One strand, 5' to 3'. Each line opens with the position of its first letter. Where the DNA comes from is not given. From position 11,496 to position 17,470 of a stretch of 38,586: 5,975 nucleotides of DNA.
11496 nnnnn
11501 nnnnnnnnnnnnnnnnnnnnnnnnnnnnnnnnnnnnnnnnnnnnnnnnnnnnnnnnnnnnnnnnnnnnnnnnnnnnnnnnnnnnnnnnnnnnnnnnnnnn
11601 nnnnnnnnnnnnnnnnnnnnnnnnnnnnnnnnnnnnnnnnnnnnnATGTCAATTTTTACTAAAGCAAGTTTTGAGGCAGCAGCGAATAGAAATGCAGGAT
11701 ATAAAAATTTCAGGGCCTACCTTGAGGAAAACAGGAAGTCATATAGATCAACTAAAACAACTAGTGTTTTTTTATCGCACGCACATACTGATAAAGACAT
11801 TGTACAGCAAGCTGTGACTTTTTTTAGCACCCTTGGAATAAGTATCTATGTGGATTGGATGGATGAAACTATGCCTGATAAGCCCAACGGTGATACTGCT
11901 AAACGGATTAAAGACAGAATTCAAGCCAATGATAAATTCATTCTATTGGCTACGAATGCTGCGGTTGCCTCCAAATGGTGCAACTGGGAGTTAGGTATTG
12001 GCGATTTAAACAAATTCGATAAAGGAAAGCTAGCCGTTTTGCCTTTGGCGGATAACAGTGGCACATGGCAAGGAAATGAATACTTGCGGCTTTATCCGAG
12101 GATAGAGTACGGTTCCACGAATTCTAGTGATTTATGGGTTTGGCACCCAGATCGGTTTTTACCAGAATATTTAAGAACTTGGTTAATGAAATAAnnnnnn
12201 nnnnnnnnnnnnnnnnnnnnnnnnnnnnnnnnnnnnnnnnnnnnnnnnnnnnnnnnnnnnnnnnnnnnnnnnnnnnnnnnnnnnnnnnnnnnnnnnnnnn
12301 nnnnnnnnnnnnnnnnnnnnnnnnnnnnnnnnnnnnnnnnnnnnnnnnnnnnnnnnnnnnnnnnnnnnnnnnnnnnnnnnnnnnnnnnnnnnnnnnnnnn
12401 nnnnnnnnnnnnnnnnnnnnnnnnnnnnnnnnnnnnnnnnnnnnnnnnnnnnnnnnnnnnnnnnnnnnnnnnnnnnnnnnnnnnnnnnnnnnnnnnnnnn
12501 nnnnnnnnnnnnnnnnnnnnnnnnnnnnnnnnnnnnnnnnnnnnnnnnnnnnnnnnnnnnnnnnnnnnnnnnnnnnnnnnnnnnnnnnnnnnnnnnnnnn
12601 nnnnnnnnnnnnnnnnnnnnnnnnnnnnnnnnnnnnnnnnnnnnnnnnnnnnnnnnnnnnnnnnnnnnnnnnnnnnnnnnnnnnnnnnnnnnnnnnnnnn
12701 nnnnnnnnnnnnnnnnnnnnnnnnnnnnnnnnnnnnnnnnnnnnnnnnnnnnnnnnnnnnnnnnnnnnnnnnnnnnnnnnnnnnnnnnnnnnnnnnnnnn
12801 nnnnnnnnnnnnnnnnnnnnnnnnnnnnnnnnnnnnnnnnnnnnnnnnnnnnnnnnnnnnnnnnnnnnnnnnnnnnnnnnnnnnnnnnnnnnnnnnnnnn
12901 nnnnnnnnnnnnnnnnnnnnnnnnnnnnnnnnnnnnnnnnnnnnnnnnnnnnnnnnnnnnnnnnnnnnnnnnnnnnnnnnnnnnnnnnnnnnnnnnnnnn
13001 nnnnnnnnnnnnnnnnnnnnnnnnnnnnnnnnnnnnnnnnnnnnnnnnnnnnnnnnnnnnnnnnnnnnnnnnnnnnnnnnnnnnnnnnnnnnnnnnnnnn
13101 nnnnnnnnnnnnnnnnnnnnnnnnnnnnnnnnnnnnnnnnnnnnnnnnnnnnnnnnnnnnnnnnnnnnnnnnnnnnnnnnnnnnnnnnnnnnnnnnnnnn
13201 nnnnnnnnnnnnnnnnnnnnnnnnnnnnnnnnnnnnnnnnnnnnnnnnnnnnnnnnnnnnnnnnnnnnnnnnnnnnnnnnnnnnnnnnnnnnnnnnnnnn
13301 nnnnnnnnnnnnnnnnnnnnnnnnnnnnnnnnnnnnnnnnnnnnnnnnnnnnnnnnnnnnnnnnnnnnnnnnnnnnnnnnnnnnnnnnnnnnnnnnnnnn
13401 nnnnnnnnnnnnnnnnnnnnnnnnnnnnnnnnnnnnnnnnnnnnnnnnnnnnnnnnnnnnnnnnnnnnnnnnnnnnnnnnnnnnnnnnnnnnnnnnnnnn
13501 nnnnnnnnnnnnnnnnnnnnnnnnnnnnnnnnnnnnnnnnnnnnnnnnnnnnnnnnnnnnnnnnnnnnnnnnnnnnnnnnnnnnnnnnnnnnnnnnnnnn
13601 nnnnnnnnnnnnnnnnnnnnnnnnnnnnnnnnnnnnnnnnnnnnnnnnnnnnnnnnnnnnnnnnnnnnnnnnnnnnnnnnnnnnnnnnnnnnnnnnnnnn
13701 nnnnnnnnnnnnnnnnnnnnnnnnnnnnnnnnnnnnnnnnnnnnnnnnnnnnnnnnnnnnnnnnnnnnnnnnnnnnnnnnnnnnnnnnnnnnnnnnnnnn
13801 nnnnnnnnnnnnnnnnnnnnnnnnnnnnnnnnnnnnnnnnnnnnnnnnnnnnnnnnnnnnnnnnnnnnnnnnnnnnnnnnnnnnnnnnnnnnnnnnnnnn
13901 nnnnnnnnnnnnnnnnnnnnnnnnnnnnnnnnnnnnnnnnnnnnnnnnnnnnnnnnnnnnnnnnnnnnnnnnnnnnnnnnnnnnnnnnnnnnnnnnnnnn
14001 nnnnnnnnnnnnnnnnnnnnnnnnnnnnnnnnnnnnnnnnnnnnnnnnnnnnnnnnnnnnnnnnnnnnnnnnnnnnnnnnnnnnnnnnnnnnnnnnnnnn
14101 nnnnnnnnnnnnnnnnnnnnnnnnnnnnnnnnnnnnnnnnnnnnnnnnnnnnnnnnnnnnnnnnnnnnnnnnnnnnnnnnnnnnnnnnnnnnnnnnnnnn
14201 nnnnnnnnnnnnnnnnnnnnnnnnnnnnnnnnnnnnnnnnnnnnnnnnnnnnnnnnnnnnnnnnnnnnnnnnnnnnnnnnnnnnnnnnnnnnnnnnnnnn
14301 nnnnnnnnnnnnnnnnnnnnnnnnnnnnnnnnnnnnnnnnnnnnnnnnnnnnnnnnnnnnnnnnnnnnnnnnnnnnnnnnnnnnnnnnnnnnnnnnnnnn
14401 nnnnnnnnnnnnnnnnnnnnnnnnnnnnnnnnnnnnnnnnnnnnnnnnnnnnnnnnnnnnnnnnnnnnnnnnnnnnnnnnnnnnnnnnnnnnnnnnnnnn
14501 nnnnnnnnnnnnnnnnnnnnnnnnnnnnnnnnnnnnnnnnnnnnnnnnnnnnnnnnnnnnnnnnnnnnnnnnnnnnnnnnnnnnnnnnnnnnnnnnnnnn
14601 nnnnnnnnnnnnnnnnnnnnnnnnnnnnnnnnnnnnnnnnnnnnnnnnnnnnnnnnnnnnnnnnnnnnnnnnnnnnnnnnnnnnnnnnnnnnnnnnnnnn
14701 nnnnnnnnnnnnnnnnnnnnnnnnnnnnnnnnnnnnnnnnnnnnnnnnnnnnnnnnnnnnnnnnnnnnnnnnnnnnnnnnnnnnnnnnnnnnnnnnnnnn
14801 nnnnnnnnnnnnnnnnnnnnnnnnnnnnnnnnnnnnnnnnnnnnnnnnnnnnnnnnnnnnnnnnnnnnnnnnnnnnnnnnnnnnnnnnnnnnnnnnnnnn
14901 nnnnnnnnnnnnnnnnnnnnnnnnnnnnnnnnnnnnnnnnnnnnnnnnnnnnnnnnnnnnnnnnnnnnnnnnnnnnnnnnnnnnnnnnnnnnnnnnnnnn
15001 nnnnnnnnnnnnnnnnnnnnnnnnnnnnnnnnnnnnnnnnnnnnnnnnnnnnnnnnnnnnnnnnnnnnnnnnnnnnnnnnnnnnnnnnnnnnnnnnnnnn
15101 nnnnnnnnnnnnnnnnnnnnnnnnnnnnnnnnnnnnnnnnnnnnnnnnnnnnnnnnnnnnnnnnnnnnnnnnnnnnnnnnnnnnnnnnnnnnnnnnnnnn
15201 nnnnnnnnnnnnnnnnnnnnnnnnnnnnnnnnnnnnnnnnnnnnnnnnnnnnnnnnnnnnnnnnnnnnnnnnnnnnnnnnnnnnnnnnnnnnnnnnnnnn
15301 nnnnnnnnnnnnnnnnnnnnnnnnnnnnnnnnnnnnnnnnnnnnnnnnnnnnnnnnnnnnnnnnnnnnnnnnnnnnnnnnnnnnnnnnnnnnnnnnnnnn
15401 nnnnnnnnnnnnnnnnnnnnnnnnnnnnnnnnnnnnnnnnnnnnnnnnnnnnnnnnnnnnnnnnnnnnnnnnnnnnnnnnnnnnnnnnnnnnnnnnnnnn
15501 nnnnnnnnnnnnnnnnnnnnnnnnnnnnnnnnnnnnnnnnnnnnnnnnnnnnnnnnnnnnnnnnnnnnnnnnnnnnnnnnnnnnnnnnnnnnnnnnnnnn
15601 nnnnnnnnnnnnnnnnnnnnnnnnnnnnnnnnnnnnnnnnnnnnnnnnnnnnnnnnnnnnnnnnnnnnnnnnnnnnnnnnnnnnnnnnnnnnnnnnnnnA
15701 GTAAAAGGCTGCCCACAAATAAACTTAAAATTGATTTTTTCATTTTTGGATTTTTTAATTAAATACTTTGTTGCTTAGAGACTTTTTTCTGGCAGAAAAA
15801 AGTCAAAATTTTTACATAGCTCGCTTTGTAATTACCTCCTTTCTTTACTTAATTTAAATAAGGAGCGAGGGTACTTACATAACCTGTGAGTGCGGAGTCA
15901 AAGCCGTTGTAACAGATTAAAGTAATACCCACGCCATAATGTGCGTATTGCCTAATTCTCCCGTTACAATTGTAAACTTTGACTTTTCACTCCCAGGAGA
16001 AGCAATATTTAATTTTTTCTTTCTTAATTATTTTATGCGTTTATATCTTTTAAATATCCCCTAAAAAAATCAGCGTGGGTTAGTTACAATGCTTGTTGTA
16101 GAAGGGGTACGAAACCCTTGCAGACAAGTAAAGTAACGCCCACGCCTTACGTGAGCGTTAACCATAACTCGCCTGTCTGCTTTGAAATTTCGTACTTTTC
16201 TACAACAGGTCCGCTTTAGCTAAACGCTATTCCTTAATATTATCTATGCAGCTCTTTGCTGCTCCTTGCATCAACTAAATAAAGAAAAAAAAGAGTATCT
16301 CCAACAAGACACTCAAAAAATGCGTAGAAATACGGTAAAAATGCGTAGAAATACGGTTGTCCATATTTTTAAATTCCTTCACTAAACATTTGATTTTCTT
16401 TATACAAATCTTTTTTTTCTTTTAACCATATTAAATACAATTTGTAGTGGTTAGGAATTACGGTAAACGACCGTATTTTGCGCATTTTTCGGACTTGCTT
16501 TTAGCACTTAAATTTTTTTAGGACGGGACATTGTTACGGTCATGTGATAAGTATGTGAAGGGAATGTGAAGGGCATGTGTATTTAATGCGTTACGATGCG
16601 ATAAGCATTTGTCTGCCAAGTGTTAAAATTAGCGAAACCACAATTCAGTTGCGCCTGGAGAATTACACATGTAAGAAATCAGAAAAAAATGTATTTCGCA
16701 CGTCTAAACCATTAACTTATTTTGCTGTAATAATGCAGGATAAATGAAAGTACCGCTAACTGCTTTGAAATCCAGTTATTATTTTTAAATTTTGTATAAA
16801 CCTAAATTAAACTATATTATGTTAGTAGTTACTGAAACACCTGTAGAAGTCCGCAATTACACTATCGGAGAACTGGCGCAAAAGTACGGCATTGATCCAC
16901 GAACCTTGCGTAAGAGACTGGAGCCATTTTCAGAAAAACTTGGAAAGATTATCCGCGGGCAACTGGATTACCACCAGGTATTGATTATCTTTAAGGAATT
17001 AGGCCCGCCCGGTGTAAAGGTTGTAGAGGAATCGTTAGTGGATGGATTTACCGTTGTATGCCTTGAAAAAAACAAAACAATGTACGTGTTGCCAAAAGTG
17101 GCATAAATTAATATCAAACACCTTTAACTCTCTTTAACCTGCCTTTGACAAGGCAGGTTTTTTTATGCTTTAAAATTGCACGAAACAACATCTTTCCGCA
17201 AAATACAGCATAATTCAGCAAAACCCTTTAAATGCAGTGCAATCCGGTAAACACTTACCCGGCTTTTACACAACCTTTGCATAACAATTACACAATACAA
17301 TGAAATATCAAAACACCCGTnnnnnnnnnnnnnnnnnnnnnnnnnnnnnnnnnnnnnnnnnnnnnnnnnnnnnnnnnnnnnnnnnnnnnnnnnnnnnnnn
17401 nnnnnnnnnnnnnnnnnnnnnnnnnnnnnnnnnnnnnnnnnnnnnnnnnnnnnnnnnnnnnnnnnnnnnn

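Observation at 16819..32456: About 16 kb of phage-like genes with a lysis cassette but no recognisable terminase, portal, HK97 capsid or tail genes: a candidate non-tailed, membrane-containing virus or a new kind of mobile element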

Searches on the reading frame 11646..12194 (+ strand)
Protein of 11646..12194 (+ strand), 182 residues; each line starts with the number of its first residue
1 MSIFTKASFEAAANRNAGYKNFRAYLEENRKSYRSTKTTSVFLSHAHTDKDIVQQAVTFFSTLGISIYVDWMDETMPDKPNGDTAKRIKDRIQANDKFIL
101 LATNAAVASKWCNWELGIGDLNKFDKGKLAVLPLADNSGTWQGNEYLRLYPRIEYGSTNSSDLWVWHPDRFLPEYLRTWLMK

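Call 11: search_protein_families(library=pfam, max_evalue=0.001, proteins=[window:11646-12194:+])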
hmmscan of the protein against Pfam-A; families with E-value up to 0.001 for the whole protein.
window:11646-12194:+ (182 aa): 2 families
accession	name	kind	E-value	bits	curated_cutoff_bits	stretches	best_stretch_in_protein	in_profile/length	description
PF13676.11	TIR_2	-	2.4e-11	44.6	28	1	41-135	1-90/122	TIR domain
PF08937.16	ThsB_TIR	-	9.7e-05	23.2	21.2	1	42-118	1-82/100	Thoeris protein ThsB, TIR-like domain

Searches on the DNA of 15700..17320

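Call 53: search_rna_families(source=window, start=15700, end=17320, threshold=evalue, max_evalue=1)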
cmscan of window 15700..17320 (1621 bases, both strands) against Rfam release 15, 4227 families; matches with E-value up to 1: 5.
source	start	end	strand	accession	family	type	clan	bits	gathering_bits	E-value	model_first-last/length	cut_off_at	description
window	16336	16490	+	RF04205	MIR2606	Gene; miRNA;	-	29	139.7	0.09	1-165/165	no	MIR2606 microRNA precursor family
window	17138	17170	+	RF01687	Acido-Lenti-1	Gene; sRNA;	-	22.4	37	0.021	1-46/46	no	Acido-Lenti-1 RNA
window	15780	15804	+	RF04239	mir-4679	Gene; miRNA;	-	21.4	88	0.52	1-75/75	no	mir-4679 microRNA precursor family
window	16806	16845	+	RF01076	RF_site2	Cis-reg; frameshift_element;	-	21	70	0.92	1-72/72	no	Polymerase ribosomal frameshift site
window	16244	16322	-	RF02716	sno_ncR3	Gene; snRNA; snoRNA; CD-box;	-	18.9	88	0.62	1-75/75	no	Small nucleolar RNA ncR3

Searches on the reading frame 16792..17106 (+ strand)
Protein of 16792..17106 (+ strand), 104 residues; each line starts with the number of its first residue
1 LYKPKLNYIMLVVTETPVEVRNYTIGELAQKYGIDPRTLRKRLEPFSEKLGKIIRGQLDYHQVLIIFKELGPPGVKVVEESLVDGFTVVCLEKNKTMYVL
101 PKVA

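Call 5: search_protein_families(library=pfam, max_evalue=0.05, proteins=[window:16792-17106:+])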
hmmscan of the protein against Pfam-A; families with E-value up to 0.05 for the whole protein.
window:16792-17106:+ (104 aa): 4 families
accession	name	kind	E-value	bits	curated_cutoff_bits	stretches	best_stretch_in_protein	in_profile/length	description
PF00376.29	MerR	-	0.00081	19.6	28.2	1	24-40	1-17/38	MerR family regulatory protein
PF09743.14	E3_UFM1_ligase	-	0.013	15.6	23.2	1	9-63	117-167/272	E3 UFM1-protein ligase 1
PF13518.12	HTH_28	-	0.028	14.9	25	1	21-41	11-31/52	Helix-turn-helix domain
PF13411.12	MerR_1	-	0.035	14.7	21.6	0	23-40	1-18/69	MerR HTH family regulatory protein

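Call 10: search_protein_families(library=phrogs, max_evalue=0.01, proteins=[window:16792-17106:+])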
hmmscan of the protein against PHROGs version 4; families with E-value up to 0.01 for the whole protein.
window:16792-17106:+ (104 aa): 0 families
